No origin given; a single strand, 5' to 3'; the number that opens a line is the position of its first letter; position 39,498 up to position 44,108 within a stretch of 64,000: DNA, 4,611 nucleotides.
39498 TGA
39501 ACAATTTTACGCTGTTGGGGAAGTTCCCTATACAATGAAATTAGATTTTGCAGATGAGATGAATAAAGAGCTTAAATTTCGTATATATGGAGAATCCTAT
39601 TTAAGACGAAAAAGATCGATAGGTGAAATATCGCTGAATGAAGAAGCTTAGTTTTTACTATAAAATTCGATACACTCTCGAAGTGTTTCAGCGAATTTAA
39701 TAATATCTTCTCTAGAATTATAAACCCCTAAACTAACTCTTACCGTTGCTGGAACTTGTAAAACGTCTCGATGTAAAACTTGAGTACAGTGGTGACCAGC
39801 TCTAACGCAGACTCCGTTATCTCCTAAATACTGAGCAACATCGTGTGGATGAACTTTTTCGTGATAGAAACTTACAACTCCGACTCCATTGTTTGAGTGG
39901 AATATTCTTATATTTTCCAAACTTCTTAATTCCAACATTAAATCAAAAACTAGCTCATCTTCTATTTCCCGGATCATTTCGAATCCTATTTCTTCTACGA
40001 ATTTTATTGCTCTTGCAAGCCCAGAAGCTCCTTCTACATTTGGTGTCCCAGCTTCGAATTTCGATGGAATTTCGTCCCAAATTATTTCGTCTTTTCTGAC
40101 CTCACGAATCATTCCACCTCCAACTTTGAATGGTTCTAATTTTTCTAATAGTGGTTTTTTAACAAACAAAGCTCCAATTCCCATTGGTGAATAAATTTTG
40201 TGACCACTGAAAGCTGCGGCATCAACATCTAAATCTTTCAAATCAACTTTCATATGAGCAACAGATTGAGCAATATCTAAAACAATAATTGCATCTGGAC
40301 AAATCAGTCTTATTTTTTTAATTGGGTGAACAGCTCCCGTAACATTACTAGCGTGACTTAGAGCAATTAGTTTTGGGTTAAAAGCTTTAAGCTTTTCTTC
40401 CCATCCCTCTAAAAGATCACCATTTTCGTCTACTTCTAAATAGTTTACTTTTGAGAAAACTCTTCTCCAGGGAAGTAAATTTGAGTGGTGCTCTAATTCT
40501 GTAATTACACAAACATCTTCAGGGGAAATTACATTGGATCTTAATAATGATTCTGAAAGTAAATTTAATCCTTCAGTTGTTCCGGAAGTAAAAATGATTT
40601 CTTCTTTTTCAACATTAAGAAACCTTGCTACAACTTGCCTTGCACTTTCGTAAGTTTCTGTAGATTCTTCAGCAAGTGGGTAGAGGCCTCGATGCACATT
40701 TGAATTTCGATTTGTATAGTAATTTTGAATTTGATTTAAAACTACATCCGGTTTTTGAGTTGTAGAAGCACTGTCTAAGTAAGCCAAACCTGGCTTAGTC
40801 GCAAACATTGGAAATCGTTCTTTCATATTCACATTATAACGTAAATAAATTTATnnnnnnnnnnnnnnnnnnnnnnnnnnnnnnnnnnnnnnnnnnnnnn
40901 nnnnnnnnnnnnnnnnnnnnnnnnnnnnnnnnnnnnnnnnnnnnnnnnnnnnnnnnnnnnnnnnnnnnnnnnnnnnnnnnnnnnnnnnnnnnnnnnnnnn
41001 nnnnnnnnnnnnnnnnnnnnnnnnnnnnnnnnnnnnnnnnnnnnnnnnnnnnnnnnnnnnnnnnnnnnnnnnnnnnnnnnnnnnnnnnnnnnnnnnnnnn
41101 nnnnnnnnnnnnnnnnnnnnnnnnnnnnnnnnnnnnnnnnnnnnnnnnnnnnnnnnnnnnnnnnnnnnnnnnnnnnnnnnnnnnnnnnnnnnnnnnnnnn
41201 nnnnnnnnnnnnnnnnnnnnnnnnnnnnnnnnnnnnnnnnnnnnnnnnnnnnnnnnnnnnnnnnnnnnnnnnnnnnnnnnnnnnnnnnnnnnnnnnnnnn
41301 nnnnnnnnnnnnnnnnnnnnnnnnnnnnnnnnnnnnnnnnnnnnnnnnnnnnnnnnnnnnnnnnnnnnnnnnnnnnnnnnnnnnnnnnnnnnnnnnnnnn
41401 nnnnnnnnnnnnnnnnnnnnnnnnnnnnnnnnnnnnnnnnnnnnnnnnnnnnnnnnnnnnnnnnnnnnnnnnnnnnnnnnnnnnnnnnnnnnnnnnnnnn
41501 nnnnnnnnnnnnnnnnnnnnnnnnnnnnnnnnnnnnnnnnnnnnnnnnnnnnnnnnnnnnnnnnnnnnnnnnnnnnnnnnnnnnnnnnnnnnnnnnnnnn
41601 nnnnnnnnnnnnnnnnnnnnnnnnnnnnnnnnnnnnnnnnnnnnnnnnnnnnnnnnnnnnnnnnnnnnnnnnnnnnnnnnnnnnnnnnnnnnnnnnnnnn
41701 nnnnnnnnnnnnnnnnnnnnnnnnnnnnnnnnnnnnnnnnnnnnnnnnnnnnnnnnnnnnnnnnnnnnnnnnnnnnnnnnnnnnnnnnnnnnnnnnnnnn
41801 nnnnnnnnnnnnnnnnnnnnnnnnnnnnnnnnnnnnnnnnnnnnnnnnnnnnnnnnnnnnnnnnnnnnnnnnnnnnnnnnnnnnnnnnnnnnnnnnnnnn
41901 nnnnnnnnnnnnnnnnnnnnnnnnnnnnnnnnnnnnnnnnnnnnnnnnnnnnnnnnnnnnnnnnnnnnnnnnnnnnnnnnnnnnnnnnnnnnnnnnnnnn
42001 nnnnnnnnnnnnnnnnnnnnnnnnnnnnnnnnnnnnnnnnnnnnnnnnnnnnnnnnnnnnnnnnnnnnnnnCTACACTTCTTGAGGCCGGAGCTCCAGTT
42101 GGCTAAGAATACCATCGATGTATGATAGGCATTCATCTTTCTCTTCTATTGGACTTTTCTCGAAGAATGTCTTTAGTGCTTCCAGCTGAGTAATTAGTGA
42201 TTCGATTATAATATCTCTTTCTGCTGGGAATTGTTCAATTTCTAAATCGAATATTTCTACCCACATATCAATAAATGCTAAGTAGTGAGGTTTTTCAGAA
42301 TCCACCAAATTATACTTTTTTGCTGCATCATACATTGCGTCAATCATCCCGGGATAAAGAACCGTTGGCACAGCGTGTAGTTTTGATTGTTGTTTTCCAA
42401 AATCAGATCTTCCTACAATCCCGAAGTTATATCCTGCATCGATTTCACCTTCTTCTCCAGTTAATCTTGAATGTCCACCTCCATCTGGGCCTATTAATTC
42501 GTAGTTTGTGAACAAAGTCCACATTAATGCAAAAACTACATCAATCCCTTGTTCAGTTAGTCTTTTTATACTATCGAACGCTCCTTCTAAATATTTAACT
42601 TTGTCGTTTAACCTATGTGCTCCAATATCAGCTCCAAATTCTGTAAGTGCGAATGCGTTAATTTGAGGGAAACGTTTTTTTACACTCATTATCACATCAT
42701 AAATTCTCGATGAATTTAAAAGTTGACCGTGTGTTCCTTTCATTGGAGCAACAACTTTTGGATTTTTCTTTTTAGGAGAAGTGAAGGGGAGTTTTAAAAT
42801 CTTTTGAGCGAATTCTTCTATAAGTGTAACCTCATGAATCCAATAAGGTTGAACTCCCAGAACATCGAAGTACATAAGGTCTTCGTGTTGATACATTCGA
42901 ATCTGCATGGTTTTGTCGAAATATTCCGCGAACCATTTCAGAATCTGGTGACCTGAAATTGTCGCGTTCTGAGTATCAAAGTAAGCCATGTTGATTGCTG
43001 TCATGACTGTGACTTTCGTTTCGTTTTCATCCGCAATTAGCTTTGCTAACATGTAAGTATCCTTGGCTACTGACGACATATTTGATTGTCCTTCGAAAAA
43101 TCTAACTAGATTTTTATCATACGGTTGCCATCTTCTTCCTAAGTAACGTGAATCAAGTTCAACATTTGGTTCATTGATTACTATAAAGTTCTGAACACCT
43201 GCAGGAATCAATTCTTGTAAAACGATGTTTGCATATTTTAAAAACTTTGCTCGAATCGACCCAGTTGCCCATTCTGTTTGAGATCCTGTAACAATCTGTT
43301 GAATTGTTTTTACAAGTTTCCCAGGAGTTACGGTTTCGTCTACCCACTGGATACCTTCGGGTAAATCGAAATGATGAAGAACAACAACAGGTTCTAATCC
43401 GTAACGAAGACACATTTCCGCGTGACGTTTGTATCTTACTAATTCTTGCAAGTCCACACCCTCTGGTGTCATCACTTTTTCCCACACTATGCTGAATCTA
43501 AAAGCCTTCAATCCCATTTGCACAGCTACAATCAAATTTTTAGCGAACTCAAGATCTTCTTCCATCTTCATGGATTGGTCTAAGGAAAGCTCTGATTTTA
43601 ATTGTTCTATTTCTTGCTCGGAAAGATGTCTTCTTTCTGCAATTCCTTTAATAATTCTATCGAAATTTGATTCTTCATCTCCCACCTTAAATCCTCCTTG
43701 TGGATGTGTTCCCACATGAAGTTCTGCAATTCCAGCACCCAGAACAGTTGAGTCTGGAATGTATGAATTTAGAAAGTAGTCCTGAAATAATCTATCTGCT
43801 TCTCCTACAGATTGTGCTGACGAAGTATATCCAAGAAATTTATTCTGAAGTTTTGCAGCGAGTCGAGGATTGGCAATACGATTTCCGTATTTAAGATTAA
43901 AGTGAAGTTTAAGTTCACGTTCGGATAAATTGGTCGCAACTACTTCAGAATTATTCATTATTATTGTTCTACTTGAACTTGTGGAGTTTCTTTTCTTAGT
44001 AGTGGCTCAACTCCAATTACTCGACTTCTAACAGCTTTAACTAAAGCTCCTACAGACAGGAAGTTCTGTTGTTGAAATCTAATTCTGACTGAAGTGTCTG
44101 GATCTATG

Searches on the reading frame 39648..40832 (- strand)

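Call 64: search_protein_families(library=pfam, proteins=[window:39648-40832:-], max_evalue=0.00001)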
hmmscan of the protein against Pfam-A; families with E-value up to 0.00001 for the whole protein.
window:39648-40832:- (394 aa): 1 family
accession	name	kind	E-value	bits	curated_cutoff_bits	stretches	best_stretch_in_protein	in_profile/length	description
PF00266.25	Aminotran_5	-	1.7e-117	393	21.5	1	18-379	2-370/371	Aminotransferase class-V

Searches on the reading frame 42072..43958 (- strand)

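Call 64: search_protein_families(library=pfam, proteins=[window:42072-43958:-], max_evalue=0.00001)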
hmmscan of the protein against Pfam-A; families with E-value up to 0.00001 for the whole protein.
window:42072-43958:- (628 aa): 1 family
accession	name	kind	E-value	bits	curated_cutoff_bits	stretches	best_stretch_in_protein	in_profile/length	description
PF00232.24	Glyco_hydro_1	-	3.8e-20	72.2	22.6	1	113-204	41-128/453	Glycosyl hydrolase family 1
